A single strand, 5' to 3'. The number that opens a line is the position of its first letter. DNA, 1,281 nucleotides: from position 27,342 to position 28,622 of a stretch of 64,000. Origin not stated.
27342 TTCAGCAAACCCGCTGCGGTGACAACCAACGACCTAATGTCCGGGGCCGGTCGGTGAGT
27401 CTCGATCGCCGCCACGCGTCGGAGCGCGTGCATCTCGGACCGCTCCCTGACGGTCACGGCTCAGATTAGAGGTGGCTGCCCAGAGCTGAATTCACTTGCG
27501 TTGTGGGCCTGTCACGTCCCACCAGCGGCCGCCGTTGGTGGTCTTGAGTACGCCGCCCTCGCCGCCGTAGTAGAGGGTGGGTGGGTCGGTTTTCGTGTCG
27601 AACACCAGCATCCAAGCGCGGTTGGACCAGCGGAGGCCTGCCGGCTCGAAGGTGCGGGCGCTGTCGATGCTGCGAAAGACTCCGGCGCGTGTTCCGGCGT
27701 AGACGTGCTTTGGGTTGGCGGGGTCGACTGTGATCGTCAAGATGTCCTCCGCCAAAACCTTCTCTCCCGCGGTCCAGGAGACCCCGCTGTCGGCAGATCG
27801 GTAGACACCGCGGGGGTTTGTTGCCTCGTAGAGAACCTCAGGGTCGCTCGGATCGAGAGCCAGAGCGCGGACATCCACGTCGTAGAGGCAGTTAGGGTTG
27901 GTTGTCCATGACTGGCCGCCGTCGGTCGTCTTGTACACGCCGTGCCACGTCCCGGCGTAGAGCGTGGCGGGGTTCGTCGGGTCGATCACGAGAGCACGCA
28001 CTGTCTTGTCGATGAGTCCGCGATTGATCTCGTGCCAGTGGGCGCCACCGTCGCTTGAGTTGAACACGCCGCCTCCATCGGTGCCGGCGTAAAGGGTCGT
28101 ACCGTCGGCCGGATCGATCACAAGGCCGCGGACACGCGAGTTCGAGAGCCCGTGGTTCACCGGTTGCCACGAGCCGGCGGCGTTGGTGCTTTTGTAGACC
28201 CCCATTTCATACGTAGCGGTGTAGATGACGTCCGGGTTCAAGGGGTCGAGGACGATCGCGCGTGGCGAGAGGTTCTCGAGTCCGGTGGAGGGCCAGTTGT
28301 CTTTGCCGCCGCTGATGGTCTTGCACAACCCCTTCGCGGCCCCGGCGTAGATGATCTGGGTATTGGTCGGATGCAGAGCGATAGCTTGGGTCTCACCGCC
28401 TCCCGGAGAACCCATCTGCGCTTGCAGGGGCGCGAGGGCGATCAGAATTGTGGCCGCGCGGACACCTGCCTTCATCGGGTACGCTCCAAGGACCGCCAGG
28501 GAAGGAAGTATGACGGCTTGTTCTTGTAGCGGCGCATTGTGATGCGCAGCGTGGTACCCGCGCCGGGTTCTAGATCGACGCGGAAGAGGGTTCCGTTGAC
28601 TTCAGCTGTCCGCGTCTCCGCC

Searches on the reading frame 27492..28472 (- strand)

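Call 78: search_protein_families(library=ncbifam, proteins=[window:27492-28472:-], max_evalue=1e-10)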
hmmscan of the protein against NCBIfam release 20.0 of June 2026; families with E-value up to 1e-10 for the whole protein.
window:27492-28472:- (326 aa): 1 family
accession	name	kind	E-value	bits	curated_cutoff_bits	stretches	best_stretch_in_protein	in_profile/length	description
NF045728.1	glycosyl_F510_1955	equivalog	6e-36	124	175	1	199-319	93-211/246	F510_1955 family glycosylhydrolase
